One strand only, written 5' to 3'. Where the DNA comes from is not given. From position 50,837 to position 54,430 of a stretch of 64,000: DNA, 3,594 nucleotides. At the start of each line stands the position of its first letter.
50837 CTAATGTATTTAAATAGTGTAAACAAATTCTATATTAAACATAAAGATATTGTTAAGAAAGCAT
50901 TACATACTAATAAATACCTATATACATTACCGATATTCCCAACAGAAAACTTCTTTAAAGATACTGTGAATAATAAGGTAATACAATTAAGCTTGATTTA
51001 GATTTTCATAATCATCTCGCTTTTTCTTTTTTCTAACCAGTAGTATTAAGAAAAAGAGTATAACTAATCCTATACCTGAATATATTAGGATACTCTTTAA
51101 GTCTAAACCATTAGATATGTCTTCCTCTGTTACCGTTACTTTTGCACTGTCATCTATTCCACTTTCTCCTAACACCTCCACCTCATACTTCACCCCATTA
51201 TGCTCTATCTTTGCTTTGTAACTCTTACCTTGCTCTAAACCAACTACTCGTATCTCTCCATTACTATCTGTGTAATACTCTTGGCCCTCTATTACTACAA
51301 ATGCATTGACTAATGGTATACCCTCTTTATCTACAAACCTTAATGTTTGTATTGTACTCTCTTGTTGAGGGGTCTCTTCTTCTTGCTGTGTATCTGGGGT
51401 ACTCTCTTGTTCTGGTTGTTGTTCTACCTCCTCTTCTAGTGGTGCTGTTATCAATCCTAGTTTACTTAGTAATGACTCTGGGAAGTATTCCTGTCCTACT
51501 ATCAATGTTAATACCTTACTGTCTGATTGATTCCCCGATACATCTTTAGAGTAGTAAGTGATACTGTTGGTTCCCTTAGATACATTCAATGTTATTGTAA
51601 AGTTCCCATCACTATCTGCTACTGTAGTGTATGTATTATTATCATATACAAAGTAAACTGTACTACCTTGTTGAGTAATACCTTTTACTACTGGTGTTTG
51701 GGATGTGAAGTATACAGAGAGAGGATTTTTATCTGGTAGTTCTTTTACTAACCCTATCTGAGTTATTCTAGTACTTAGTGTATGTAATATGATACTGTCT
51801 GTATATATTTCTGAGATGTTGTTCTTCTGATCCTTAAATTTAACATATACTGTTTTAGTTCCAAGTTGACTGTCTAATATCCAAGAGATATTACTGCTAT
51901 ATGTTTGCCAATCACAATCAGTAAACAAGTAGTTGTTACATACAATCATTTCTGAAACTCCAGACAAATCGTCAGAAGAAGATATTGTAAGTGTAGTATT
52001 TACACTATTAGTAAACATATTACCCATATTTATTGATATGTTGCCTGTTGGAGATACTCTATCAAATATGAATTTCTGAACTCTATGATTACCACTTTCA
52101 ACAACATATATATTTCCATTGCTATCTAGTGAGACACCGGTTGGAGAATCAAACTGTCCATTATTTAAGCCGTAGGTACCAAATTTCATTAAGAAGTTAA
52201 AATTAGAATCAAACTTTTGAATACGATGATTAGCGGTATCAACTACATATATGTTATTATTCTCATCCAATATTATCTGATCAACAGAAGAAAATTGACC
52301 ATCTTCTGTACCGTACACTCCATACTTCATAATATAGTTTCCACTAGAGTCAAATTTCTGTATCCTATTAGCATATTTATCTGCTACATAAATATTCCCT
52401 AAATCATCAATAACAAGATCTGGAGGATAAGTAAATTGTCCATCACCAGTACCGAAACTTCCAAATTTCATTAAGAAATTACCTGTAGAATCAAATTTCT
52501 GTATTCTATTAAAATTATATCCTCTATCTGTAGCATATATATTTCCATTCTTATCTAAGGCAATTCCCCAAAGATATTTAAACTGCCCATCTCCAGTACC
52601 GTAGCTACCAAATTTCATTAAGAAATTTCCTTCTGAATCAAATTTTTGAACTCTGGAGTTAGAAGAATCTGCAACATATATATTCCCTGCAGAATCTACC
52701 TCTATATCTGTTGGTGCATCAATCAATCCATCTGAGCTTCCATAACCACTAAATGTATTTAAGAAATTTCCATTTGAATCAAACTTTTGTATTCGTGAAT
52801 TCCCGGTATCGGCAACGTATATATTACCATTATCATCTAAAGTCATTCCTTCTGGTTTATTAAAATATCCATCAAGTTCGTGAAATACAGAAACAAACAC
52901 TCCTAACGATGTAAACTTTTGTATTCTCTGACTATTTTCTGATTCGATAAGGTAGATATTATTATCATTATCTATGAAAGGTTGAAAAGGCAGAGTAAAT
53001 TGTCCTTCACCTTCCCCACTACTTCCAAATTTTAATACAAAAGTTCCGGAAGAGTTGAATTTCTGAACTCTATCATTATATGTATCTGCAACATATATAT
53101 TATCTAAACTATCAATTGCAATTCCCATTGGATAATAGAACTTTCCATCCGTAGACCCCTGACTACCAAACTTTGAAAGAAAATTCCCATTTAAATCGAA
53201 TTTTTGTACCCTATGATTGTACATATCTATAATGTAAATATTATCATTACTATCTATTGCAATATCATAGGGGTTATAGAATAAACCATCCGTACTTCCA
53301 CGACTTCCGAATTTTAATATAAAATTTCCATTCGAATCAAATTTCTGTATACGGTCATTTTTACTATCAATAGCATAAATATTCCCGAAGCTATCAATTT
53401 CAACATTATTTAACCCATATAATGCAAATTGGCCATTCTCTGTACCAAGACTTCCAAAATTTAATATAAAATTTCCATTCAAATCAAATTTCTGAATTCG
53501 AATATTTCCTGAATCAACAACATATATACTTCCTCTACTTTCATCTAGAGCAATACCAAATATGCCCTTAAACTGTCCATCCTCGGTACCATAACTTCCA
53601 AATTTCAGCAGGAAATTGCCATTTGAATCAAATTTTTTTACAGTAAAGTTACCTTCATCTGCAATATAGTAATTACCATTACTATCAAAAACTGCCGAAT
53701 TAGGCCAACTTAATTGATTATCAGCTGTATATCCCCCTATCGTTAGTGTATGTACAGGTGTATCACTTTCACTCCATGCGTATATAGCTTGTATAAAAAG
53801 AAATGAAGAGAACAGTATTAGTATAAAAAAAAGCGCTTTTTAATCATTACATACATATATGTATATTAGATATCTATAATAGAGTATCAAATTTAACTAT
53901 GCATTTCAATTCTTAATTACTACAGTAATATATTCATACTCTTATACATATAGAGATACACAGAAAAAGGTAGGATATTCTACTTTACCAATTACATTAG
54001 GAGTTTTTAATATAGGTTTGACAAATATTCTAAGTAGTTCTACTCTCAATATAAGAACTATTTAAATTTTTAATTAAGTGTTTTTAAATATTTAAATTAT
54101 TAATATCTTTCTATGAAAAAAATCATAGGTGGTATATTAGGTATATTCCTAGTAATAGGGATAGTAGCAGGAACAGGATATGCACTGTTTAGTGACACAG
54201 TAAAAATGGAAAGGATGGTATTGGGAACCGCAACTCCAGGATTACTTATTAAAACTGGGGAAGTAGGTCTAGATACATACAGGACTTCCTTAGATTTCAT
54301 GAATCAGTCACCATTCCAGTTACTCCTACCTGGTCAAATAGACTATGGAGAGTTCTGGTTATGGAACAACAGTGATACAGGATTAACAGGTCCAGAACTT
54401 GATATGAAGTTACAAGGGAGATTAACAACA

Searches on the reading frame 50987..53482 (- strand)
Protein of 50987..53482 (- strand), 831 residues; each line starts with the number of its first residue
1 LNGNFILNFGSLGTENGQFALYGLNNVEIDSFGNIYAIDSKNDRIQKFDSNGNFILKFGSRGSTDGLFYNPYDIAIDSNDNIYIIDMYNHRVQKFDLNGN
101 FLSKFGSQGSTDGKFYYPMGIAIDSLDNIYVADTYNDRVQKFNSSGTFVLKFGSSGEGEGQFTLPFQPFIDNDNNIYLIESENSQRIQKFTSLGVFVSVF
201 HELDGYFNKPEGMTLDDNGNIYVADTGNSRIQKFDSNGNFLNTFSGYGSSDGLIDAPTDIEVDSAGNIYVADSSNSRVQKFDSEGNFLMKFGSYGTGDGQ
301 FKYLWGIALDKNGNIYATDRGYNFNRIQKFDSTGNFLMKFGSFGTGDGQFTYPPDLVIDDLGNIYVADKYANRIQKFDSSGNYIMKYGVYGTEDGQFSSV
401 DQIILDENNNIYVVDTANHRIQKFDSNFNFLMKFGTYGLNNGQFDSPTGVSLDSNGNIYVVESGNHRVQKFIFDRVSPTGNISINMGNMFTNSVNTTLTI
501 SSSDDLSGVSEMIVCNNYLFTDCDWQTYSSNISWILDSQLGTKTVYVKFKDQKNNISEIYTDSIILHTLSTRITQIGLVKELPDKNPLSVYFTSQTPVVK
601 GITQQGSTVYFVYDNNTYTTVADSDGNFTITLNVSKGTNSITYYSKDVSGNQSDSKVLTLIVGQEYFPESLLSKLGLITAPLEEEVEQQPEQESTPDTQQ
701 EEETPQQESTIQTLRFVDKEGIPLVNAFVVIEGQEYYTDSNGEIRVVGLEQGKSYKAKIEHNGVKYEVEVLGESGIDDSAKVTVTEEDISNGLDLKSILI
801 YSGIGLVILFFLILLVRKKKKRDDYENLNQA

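Call 3: search_protein_families(library=pfam, proteins=[window:50987-53482:-], max_evalue=0.1)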
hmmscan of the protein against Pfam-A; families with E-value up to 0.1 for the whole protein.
window:50987-53482:- (831 aa): 17 families
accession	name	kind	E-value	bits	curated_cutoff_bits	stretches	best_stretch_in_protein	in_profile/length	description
PF01436.27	NHL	-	1.4e-70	230.4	20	8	207-234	1-28/28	NHL repeat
PF17170.10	DUF5128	-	3.6e-25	89.3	22.9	4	23-103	45-126/321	6-bladed beta-propeller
PF08450.18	SGL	-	7.9e-17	62.1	26.3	3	199-242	175-218/246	SMP-30/Gluconolactonase/LRE-like region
PF06739.17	SBBP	-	1.5e-14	54.1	20.5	4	445-461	13-29/38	Beta-propeller repeat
PF22701.2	Mala_s_1-like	-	2.6e-11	44.1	27.5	2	212-317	44-145/195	Mal s 1 allergenic protein-like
PF06977.17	SdiA-regulated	-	1.3e-09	38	21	1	178-224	196-239/249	SdiA-regulated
PF25021.1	TEN_NHL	-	3.1e-09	36.7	27.1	0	207-238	141-170/357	Teneurin NHL domain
PF09000.15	Cytotoxic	-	8.6e-09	36.1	22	0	263-292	34-63/80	Cytotoxic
PF13449.12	Phytase-like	-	3.4e-07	30.9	27.6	0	210-244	70-104/284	Esterase-like activity of phytase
PF17936.7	Big_6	-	1e-06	29.3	27.6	1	589-659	7-80/83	Bacterial Ig domain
PF13620.12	CarboxypepD_reg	-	3.8e-05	24.4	32.3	0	717-766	7-61/82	Carboxypeptidase regulatory-like domain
PF20067.5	SSL_N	-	0.00075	19.7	18.9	0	209-225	22-38/46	Strictosidine synthase-like, N-terminal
PF14686.12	fn3_3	-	0.0018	18.5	24.4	1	599-655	5-63/75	Polysaccharide lyase family 4, domain II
PF19077.6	Big_13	-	0.0038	18.1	27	1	595-662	27-100/102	Bacterial Ig-like domain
PF09136.16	Glucodextran_B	-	0.012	15.9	27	1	594-656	16-76/83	Glucodextranase, domain B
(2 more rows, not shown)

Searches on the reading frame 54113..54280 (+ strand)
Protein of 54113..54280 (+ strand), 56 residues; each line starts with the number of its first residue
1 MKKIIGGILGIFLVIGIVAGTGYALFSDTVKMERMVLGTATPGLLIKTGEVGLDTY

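Call 60: search_protein_families(library=ncbifam, proteins=[window:54113-54280:+], max_evalue=10)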
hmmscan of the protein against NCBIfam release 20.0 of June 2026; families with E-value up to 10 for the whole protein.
seq(56 aa): 4 families
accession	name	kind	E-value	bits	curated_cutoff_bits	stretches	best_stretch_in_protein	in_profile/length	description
NF033158.1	Myrrcad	domain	0.00026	20.4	33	1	4-23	8-27/36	MyrrCad domain-containing protein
NF033801.3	NprX_fam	subfamily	0.022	14.6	33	1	1-31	1-31/42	NprX family peptide pheromone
NF040912.1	SGM_5486_fam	subfamily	0.033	14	35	1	4-19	17-32/37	SGM_5486 family transporter-associated protein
TIGR04251.1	SCM_rSAM_ScmF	equivalog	0.037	13.4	400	1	7-42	245-280/353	SynChlorMet cassette radical SAM/SPASM protein ScmF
